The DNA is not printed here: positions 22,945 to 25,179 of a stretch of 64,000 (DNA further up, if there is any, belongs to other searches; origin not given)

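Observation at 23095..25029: Single polypeptide fusing glutamyl-tRNA reductase (HemA) to hydroxymethylbilane synthase (HemC)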

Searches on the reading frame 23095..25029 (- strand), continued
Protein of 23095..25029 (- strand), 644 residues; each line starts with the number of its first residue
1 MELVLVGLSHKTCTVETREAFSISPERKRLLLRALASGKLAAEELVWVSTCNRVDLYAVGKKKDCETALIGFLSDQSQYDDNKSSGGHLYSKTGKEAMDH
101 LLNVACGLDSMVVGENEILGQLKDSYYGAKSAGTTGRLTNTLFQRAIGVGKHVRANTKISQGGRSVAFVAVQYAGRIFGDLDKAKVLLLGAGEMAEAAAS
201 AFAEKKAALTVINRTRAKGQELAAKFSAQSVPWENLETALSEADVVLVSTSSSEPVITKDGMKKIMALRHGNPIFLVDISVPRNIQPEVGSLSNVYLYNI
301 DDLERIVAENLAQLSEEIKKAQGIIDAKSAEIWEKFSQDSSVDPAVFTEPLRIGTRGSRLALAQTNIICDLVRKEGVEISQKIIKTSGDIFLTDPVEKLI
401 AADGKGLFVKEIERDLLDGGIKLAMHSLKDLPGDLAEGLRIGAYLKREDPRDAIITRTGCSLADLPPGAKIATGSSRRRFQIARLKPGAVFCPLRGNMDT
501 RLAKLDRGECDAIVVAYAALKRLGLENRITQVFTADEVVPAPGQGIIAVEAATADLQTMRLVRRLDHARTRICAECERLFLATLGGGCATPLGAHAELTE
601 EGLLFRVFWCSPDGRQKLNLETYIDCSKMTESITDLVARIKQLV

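Call 5: find_homologous_proteins(query=window:23095-25029:-, max_evalue=1e-10)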
Query window:23095-25029:- (644 aa): 3878 proteins with E <= 1e-10 among 8000 candidates; the best 120 are listed.
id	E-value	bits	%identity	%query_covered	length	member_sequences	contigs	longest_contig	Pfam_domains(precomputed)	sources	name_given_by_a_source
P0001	0.0e+0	1415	100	100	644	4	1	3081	PF05201.21,PF01379.26,PF03807.24,PF03900.21,PF01488.27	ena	-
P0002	0.0e+0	1218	84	100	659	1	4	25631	PF05201.21,PF01379.26,PF03807.24,PF03900.21,PF01488.27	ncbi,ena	-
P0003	0.0e+0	1210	85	100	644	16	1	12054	PF05201.21,PF01379.26,PF03807.24,PF03900.21,PF01488.27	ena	-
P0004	0.0e+0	1199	84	100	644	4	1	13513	PF05201.21,PF01379.26,PF03807.24,PF03900.21,PF01488.27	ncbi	-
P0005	0.0e+0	1197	84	100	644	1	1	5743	PF05201.21,PF01379.26,PF03807.24,PF03900.21,PF01488.27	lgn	-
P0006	0.0e+0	1190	84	100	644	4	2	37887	PF05201.21,PF01379.26,PF03900.21,PF01488.27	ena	-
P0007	0.0e+0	1188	82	100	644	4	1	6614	PF13241.13,PF05201.21,PF01379.26,PF03807.24,PF03900.21,PF01488.27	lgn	-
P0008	0.0e+0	1186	83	100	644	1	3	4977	PF05201.21,PF01379.26,PF03900.21,PF01488.27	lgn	-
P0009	0.0e+0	1182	82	100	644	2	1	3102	PF05201.21,PF01379.26,PF03900.21,PF01488.27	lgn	-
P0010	0.0e+0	1175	83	100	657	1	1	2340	PF05201.21,PF01379.26,PF03900.21,PF01488.27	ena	-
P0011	0.0e+0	1175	82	100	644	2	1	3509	PF13241.13,PF05201.21,PF01379.26,PF03900.21,PF01488.27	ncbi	-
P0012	0.0e+0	1161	80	100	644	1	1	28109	PF05201.21,PF01379.26,PF03900.21,PF01488.27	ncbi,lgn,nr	ncbi:MAG: glutamyl-tRNA reductase [Elusimicrobia bacterium]|nr:glutamyl-tRNA reductase [Elusimicrobi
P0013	0.0e+0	1155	80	100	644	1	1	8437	PF05201.21,PF01379.26,PF03900.21,PF01488.27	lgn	-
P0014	0.0e+0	1154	76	100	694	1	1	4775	PF05201.21,PF01379.26,PF03807.24,PF03900.21,PF01488.27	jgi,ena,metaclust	metaclust:\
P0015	0.0e+0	1141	77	100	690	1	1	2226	PF13241.13,PF05201.21,PF01379.26,PF03807.24,PF03900.21,PF01488.27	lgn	-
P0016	0.0e+0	1136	80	100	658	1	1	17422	PF05201.21,PF01379.26,PF03807.24,PF03900.21,PF01488.27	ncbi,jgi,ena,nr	ncbi:MAG: glutamyl-tRNA reductase [Elusimicrobia bacterium]|nr:glutamyl-tRNA reductase [Elusimicrobi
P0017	0.0e+0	1107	74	100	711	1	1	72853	PF05201.21,PF01379.26,PF03900.21,PF01488.27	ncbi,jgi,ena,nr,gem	ncbi:MAG: glutamyl-tRNA reductase [Elusimicrobia bacterium]|nr:glutamyl-tRNA reductase [Elusimicrobi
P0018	0.0e+0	1090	77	100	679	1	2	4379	PF13241.13,PF05201.21,PF01379.26,PF03807.24,PF03900.21,PF01488.27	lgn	-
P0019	4.4e-297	1005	71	99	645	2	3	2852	PF13241.13,PF05201.21,PF01379.26,PF03900.21,PF01488.27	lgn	-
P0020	1.8e-293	993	74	94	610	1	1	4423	PF05201.21,PF01379.26,PF03900.21,PF01488.27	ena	-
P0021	1.4e-292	990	69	100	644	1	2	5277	PF13241.13,PF05201.21,PF01379.26,PF03900.21,PF01488.27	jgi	jgi:glutamyl-tRNA reductase/hydroxymethylbilane synthase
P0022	1.1e-264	898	64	100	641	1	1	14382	PF05201.21,PF01379.26,PF03807.24,PF03900.21,PF01488.27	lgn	-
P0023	1.5e-252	858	61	100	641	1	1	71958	PF05201.21,PF01379.26,PF03900.21,PF01488.27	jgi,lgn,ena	-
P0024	2.4e-122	428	39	52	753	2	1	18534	PF13241.13,PF05201.21,PF01379.26,PF00745.26,PF03900.21,PF01488.27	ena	-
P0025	6.9e-114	400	33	95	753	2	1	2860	PF13241.13,PF05201.21,PF01379.26,PF03807.24,PF00745.26,PF03900.21,PF01488.27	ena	-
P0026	2.1e-106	375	37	52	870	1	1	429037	PF05201.21,PF01379.26,PF00745.26,PF01488.27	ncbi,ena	-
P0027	5.9e-97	344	32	93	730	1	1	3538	PF05201.21,PF01379.26,PF03900.21,PF01488.27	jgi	-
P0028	3.8e-95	338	44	45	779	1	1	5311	PF05201.21,PF01379.26,PF03807.24,PF00745.26,PF03900.21,PF01488.27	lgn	-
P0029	2.4e-84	302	44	39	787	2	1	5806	PF05201.21,PF01379.26,PF00745.26,PF03900.21,PF01488.27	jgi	jgi:glutamyl-tRNA reductase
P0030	7.6e-81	291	48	52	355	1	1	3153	PF13241.13,PF05201.21,PF03807.24,PF01488.27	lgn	-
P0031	1.9e-77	279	47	52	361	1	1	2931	PF05201.21,PF01488.27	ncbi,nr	ncbi:MAG: glutamyl-tRNA reductase [Elusimicrobia bacterium]|nr:glutamyl-tRNA reductase [Elusimicrobi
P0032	3.8e-77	278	46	52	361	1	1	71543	PF05201.21,PF01488.27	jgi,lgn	-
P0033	1.7e-75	273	43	55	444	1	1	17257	PF05201.21,PF00745.26,PF01488.27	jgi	jgi:glutamyl-tRNA reductase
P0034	1.8e-74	270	38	62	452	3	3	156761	PF05201.21,PF00745.26,PF01488.27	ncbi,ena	-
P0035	4.0e-74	268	43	52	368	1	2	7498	PF05201.21,PF01488.27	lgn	-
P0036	9.6e-74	267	42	55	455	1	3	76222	PF05201.21,PF03807.24,PF00745.26,PF01488.27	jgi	jgi:glutamyl-tRNA reductase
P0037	1.1e-72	264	43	52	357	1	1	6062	PF05201.21,PF01488.27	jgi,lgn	-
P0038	1.2e-72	264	44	52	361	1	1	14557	PF05201.21,PF01488.27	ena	-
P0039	7.7e-72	261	44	51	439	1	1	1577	PF05201.21,PF00745.26,PF01488.27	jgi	jgi:glutamyl-tRNA reductase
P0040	7.9e-72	261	42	52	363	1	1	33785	PF05201.21,PF03807.24,PF01488.27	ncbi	-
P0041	1.2e-71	260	42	54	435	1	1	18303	PF05201.21,PF00745.26,PF01488.27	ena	-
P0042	1.2e-71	260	45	50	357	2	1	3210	PF13241.13,PF05201.21,PF03807.24,PF01488.27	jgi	jgi:glutamyl-tRNA reductase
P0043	1.5e-71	260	44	52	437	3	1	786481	PF05201.21,PF00745.26,PF01488.27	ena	-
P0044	1.8e-71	260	41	50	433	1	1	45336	PF05201.21,PF03807.24,PF00745.26,PF01488.27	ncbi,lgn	-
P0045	1.9e-71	260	44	52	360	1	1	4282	PF05201.21,PF01488.27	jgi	jgi:glutamyl-tRNA reductase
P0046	2.1e-71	259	38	58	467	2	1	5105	PF05201.21,PF03807.24,PF00745.26,PF01488.27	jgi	-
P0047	2.2e-71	259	42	53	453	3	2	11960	PF05201.21,PF03807.24,PF00745.26,PF01488.27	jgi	-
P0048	2.9e-71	259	41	54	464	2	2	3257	PF13241.13,PF05201.21,PF03446.22,PF02826.26,PF03807.24,PF00745.26,PF01488.27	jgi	jgi:glutamyl-tRNA reductase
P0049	3.0e-71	259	43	52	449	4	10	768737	PF05201.21,PF00745.26,PF01488.27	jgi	jgi:glutamyl-tRNA reductase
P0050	7.5e-71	258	41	56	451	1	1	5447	PF05201.21,PF00745.26,PF01488.27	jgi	jgi:glutamyl-tRNA reductase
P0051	1.6e-70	256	43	52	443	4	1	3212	PF13241.13,PF05201.21,PF03446.22,PF03807.24,PF00745.26,PF01488.27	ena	-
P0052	2.4e-70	256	42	55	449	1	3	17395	PF05201.21,PF03807.24,PF00745.26,PF01488.27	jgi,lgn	jgi:glutamyl-tRNA reductase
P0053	2.5e-70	256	43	50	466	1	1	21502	PF05201.21,PF00745.26,PF01488.27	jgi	jgi:glutamyl-tRNA reductase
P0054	2.8e-70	256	41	56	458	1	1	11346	PF05201.21,PF03807.24,PF00745.26,PF01488.27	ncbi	-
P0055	3.1e-70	256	41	54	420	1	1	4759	PF05201.21,PF00745.26,PF01488.27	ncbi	-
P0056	3.2e-70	256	41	54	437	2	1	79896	PF05201.21,PF00745.26,PF01488.27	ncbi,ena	-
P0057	3.9e-70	255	41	55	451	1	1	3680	PF05201.21,PF03807.24,PF00745.26,PF01488.27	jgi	jgi:glutamyl-tRNA reductase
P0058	3.9e-70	255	41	55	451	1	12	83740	PF05201.21,PF03807.24,PF00745.26,PF01488.27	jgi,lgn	jgi:glutamyl-tRNA reductase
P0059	7.2e-70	254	42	54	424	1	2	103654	PF05201.21,PF00745.26,PF01488.27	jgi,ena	-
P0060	8.3e-70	254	39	58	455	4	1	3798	PF05201.21,PF03807.24,PF00745.26,PF01488.27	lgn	-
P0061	8.9e-70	254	42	50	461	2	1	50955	PF05201.21,PF00745.26,PF01488.27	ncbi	ncbi:MAG TPA: glutamyl-tRNA reductase [Polyangiaceae bacterium]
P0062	1.1e-69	254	37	68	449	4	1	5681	PF05201.21,PF03807.24,PF00745.26,PF01488.27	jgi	jgi:glutamyl-tRNA reductase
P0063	1.3e-69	254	43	52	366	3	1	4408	PF05201.21,PF01488.27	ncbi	-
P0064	2.3e-69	253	41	52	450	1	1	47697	PF05201.21,PF03807.24,PF00745.26,PF01488.27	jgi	jgi:glutamyl-tRNA reductase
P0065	2.3e-69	253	40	53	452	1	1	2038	PF05201.21,PF00745.26,PF01488.27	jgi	jgi:glutamyl-tRNA reductase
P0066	2.9e-69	252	41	55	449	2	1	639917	PF05201.21,PF03807.24,PF00745.26,PF01488.27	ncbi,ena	-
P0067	4.6e-69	252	42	50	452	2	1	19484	PF05201.21,PF03807.24,PF00745.26,PF01488.27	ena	-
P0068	5.7e-69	251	42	51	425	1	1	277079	PF05201.21,PF00745.26,PF01488.27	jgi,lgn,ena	-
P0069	6.2e-69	251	36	63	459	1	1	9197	PF05201.21,PF03807.24,PF00745.26,PF01488.27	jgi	jgi:glutamyl-tRNA reductase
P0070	6.7e-69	251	42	54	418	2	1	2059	PF05201.21,PF02423.22,PF03807.24,PF00745.26,PF01488.27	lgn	-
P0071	7.1e-69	251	41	55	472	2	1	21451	PF05201.21,PF00745.26,PF01488.27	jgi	-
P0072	7.3e-69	251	42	50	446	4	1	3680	PF05201.21,PF02423.22,PF03807.24,PF00745.26,PF01488.27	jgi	jgi:glutamyl-tRNA reductase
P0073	8.0e-69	251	41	56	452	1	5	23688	PF05201.21,PF03807.24,PF00745.26,PF01488.27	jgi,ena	jgi:glutamyl-tRNA reductase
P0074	8.7e-69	251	42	50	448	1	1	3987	PF05201.21,PF03807.24,PF00745.26,PF01488.27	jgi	jgi:glutamyl-tRNA reductase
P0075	8.7e-69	251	40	56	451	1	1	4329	PF05201.21,PF03807.24,PF00745.26,PF01488.27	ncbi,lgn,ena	-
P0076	8.9e-69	251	43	51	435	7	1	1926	PF13241.13,PF05201.21,PF03807.24,PF00745.26,PF01488.27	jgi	jgi:glutamyl-tRNA reductase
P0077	9.8e-69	251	41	54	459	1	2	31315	PF13241.13,PF05201.21,PF03807.24,PF00745.26,PF01488.27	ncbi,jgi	jgi:glutamyl-tRNA reductase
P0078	9.8e-69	251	37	64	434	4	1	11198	PF05201.21,PF00745.26,PF01488.27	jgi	-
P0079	1.1e-68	251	37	68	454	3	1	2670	PF05201.21,PF03807.24,PF00745.26,PF01488.27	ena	-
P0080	1.2e-68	250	41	52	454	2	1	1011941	PF05201.21,PF03807.24,PF00745.26,PF01488.27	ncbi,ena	-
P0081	1.3e-68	250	40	55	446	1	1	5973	PF13241.13,PF05201.21,PF03446.22,PF03807.24,PF00745.26,PF01488.27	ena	-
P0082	1.5e-68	250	42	50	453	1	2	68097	PF05201.21,PF03807.24,PF00745.26,PF01488.27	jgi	jgi:glutamyl-tRNA reductase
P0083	2.5e-68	249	38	62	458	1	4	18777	PF05201.21,PF03807.24,PF00745.26,PF01488.27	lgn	-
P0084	2.6e-68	249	42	53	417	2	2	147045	PF05201.21,PF00745.26,PF01488.27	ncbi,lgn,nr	ncbi:MAG: glutamyl-tRNA reductase [Deltaproteobacteria bacterium]|nr:glutamyl-tRNA reductase [Deltap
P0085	2.7e-68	249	37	65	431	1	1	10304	PF05201.21,PF00745.26,PF01488.27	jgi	jgi:glutamyl-tRNA reductase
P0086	2.8e-68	249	40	54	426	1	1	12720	PF05201.21,PF00745.26,PF01488.27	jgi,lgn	-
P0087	2.8e-68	249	42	52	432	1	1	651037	PF13241.13,PF05201.21,PF03807.24,PF00745.26,PF01488.27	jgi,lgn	-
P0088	3.4e-68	249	40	56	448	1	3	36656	PF05201.21,PF03807.24,PF00745.26,PF01488.27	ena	-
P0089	3.6e-68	249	41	55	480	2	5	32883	PF05201.21,PF00745.26,PF01488.27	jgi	jgi:glutamyl-tRNA reductase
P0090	3.9e-68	249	39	67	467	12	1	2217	PF05201.21,PF03807.24,PF00745.26,PF01488.27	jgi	-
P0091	3.9e-68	249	42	50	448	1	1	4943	PF05201.21,PF02423.22,PF03807.24,PF00745.26,PF01488.27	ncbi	-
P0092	3.9e-68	249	42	52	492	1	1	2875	PF05201.21,PF03807.24,PF00745.26,PF01488.27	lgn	-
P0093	4.0e-68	249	42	49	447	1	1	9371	PF13241.13,PF05201.21,PF03807.24,PF00745.26,PF01488.27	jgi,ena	-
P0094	4.1e-68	249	40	52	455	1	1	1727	PF05201.21,PF03807.24,PF00745.26,PF01488.27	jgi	jgi:glutamyl-tRNA reductase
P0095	5.0e-68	248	41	50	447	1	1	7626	PF05201.21,PF03807.24,PF00745.26,PF01488.27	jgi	jgi:glutamyl-tRNA reductase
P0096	5.2e-68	248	37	67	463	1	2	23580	PF05201.21,PF03807.24,PF00745.26,PF01488.27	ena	-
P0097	5.5e-68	248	38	67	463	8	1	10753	PF05201.21,PF03807.24,PF00745.26,PF01488.27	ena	-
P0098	6.3e-68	248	41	52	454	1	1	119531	PF13241.13,PF05201.21,PF03807.24,PF00745.26,PF01488.27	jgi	jgi:glutamyl-tRNA reductase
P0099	6.7e-68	248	41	52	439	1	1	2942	PF13241.13,PF05201.21,PF02826.26,PF03807.24,PF00745.26,PF01488.27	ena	-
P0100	8.1e-68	248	40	53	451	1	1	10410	PF05201.21,PF00745.26,PF01488.27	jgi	jgi:glutamyl-tRNA reductase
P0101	8.7e-68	247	41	55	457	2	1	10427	PF05201.21,PF00745.26,PF01488.27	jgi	jgi:glutamyl-tRNA reductase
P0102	9.8e-68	247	42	51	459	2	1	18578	PF13241.13,PF05201.21,PF03807.24,PF00745.26,PF01488.27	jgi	jgi:glutamyl-tRNA reductase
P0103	9.8e-68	247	41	56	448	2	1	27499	PF05201.21,PF00745.26,PF01488.27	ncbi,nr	ncbi:MAG: glutamyl-tRNA reductase [Myxococcota bacterium]|nr:glutamyl-tRNA reductase [Myxococcota ba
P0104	1.0e-67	247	37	67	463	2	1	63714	PF05201.21,PF03807.24,PF00745.26,PF01488.27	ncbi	-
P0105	1.1e-67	247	42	51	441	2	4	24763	PF05201.21,PF03807.24,PF00745.26,PF01488.27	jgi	-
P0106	1.3e-67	247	41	54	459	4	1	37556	PF13241.13,PF05201.21,PF00745.26,PF01488.27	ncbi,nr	ncbi:MAG: glutamyl-tRNA reductase [Nitrospirae bacterium]|nr:glutamyl-tRNA reductase [Nitrospirota b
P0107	1.4e-67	247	41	52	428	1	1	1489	PF13241.13,PF05201.21,PF03807.24,PF00745.26,PF01488.27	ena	-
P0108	1.5e-67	247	41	55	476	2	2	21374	PF05201.21,PF00745.26,PF01488.27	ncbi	-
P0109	1.5e-67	247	41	52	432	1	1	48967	PF13241.13,PF05201.21,PF03807.24,PF00745.26,PF01488.27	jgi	jgi:glutamyl-tRNA reductase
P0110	1.6e-67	247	42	50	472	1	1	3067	PF05201.21,PF03807.24,PF00745.26,PF01488.27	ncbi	-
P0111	1.6e-67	247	39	67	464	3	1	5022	PF05201.21,PF00745.26,PF01488.27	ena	-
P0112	1.6e-67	247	41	53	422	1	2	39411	PF13241.13,PF05201.21,PF03807.24,PF00745.26,PF01488.27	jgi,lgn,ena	-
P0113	1.7e-67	247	43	49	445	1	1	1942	PF13241.13,PF05201.21,PF03807.24,PF00745.26,PF01488.27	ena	-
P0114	1.9e-67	246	37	63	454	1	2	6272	PF05201.21,PF03807.24,PF00745.26,PF01488.27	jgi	jgi:glutamyl-tRNA reductase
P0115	1.9e-67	246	42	50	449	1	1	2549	PF13241.13,PF05201.21,PF03807.24,PF00745.26,PF01488.27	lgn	-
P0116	2.0e-67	246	41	50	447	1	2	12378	PF05201.21,PF03807.24,PF00745.26,PF01488.27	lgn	-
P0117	2.4e-67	246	40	56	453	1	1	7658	PF05201.21,PF00745.26,PF01488.27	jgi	jgi:glutamyl-tRNA reductase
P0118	2.5e-67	246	40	56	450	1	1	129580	PF05201.21,PF00745.26,PF01488.27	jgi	jgi:glutamyl-tRNA reductase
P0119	2.9e-67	246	41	52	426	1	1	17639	PF05201.21,PF00745.26,PF01488.27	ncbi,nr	ncbi:MAG: glutamyl-tRNA reductase [Nitrospirae bacterium]|nr:glutamyl-tRNA reductase [Nitrospirota b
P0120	3.7e-67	245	41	54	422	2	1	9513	PF13241.13,PF05201.21,PF02826.26,PF03807.24,PF00745.26,PF01488.27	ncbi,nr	ncbi:MAG: glutamyl-tRNA reductase [Acidobacteriota bacterium]|nr:glutamyl-tRNA reductase [Acidobacte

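Call 11: find_encoding_contigs(protein=P0017, flank=10000, max_places=2)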
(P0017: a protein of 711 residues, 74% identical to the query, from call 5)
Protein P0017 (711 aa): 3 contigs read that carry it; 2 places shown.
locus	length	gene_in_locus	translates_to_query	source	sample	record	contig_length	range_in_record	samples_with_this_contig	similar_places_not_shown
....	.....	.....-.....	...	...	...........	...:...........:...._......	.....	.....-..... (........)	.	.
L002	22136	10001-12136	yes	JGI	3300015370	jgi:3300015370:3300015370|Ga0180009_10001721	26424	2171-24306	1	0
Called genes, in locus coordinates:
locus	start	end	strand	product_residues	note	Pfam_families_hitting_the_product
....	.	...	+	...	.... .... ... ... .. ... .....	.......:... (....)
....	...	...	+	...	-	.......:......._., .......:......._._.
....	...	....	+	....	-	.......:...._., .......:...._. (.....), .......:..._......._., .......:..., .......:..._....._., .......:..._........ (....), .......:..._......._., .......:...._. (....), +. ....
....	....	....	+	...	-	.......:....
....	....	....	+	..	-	-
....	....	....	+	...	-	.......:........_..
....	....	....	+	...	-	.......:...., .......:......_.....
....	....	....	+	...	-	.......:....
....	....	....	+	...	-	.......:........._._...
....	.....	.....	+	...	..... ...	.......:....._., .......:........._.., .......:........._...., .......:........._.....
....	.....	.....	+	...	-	-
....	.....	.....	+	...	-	-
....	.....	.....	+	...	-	-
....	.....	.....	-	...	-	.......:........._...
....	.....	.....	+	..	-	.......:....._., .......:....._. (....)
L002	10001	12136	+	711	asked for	PF05201:GlutR_N, PF01488:Shikimate_DH, PF01379:Porphobil_deam, PF03900:Porphobil_deamC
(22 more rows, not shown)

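Call 12: find_encoding_contigs(protein=P0023, flank=10000, max_places=2)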
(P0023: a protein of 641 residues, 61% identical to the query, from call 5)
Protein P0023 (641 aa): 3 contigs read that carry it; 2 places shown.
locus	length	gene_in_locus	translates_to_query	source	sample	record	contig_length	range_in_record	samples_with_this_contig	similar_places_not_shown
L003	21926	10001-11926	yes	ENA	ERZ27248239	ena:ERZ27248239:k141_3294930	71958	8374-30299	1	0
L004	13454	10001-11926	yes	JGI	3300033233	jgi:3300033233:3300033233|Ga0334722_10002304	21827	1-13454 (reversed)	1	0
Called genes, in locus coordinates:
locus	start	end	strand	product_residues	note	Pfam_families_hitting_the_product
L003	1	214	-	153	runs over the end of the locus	PF13404:HTH_AsnC-type (faint), PF22451:NirdL-like_HTH, PF17805:AsnC_trans_reg2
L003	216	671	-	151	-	PF22451:NirdL-like_HTH, PF17805:AsnC_trans_reg2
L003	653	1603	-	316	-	PF00490:ALAD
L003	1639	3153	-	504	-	PF00590:TP_methylase, PF24158:DUF7409 (faint), PF02602:HEM4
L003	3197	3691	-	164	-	PF13241:NAD_binding_7, PF14824:Sirohm_synth_M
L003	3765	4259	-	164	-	PF14537:Cytochrom_c3_2 (faint), PF14522:Cytochrome_C7 (faint), PF13435:Cytochrome_C554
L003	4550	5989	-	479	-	-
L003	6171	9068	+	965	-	PF01564:Spermine_synth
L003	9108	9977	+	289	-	PF01578:Cytochrom_C_asm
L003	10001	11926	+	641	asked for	PF05201:GlutR_N, PF01488:Shikimate_DH, PF01379:Porphobil_deam, PF03900:Porphobil_deamC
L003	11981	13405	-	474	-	PF00361:Proton_antipo_M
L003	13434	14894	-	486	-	PF00361:Proton_antipo_M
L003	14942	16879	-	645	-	PF00662:Proton_antipo_N, PF00361:Proton_antipo_M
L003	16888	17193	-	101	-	PF00420:Oxidored_q2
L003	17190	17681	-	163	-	PF00499:Oxidored_q3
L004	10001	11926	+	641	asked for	PF05201:GlutR_N, PF01488:Shikimate_DH, PF01379:Porphobil_deam, PF03900:Porphobil_deamC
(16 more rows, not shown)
